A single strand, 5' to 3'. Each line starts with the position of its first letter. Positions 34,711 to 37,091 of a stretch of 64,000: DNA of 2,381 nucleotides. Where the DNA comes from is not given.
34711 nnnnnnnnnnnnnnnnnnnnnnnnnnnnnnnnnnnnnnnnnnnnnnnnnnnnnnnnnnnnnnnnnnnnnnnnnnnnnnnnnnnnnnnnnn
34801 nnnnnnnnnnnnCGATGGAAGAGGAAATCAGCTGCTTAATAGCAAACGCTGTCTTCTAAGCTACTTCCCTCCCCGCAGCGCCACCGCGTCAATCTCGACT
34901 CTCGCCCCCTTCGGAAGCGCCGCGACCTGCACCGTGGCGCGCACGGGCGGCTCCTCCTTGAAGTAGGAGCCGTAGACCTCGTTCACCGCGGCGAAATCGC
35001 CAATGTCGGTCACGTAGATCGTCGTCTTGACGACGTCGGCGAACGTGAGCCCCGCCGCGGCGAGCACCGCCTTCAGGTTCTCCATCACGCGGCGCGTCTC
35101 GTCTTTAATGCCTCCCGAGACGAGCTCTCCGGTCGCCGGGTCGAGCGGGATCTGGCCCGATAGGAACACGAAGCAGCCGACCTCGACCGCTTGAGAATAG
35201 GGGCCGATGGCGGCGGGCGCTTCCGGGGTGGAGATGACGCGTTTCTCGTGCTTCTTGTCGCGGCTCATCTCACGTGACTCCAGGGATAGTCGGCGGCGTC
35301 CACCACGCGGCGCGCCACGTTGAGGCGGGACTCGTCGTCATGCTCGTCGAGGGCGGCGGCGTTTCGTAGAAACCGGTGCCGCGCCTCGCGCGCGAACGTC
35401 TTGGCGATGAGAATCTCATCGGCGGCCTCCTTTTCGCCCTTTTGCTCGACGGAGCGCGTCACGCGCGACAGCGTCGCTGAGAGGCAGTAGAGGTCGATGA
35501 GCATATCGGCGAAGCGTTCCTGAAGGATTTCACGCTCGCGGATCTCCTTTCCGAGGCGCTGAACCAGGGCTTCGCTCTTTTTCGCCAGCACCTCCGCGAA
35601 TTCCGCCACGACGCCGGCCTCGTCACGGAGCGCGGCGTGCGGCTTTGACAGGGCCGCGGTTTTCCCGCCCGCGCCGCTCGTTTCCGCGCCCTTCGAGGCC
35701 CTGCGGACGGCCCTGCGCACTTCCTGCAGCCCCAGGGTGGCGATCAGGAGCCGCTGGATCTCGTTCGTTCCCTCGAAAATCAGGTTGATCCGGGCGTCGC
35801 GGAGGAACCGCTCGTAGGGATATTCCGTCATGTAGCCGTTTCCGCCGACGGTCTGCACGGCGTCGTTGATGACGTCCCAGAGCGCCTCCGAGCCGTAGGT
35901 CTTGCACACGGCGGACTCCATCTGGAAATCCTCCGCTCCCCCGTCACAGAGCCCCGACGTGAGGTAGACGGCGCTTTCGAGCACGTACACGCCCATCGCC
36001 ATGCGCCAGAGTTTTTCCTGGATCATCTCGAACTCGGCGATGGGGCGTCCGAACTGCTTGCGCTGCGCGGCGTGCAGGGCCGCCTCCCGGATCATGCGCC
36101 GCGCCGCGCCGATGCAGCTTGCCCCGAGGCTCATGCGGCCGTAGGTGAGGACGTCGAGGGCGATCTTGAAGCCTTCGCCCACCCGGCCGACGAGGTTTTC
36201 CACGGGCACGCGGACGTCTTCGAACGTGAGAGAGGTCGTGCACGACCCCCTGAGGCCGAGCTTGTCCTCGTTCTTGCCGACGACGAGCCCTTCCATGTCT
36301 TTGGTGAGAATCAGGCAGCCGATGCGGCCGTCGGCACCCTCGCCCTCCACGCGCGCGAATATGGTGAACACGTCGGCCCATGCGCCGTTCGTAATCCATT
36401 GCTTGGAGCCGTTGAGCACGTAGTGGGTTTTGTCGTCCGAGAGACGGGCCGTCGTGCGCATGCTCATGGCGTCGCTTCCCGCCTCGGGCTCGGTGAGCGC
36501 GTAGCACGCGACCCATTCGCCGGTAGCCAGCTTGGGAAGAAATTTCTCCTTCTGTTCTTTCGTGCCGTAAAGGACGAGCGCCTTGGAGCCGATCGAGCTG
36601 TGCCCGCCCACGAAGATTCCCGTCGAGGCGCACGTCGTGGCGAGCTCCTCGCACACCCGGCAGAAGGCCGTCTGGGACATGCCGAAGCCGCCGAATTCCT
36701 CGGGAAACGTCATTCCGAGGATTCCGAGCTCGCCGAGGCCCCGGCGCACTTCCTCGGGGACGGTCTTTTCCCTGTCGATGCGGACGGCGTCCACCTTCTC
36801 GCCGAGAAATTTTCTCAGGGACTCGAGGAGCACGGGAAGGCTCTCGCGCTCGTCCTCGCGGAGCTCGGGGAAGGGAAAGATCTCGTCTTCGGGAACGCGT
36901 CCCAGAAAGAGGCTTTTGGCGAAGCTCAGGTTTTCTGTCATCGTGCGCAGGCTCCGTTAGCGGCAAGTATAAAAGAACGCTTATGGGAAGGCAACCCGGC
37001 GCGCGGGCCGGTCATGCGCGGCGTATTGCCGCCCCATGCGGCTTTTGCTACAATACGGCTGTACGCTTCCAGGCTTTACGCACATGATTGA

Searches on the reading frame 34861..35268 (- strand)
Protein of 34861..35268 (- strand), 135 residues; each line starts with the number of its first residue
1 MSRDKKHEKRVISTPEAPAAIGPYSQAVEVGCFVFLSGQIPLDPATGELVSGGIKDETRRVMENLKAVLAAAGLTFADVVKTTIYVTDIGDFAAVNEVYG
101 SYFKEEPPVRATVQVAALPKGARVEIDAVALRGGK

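Call 9: search_protein_families(library=pfam, proteins=[window:34861-35268:-], max_evalue=0.001)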
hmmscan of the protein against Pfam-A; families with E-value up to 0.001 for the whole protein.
window:34861-35268:- (135 aa): 1 family
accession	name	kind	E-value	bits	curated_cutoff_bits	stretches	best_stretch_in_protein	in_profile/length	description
PF01042.26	Ribonuc_L-PSP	-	1.3e-44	151.5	27.3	1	16-131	3-120/121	Endoribonuclease L-PSP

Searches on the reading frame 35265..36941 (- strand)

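Call 9: search_protein_families(library=pfam, proteins=[window:35265-36941:-], max_evalue=0.001)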
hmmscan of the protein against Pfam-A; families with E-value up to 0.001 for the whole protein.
window:35265-36941:- (558 aa): 8 families
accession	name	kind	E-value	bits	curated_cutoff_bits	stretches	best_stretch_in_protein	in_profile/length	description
PF00441.29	Acyl-CoA_dh_1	-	7.3e-47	159.7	22.4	1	255-401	1-146/150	Acyl-CoA dehydrogenase, C-terminal domain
PF02771.21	Acyl-CoA_dh_N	-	1.6e-30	106.3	22.9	1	38-142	7-113/113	Acyl-CoA dehydrogenase, N-terminal domain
PF02770.24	Acyl-CoA_dh_M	-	6.8e-27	93.9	33.3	1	146-243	1-97/97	Acyl-CoA dehydrogenase, middle domain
PF21343.2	ACAD9-ACADV_C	-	1.9e-16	60.9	27.8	1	438-541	3-105/120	ACAD9/ACADV, C-terminal domain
PF08028.16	Acyl-CoA_dh_2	-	2.2e-15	57.6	22.7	1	272-393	3-133/134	Acyl-CoA dehydrogenase, C-terminal domain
PF21263.2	Acyl-CoA-dh_C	-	2.4e-05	25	27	0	460-528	14-74/96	Acyl-CoA dehydrogenase, C-terminal domain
PF09317.16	ACDH_C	-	3.3e-05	24.1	25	1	438-506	63-131/284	Acyl-CoA dehydrogenase, C-terminal, bacterial type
PF22924.1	ACOX_C_alpha1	-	0.00068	19.9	27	0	337-395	101-159/169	Acyl-CoA oxidase, C-alpha1 domain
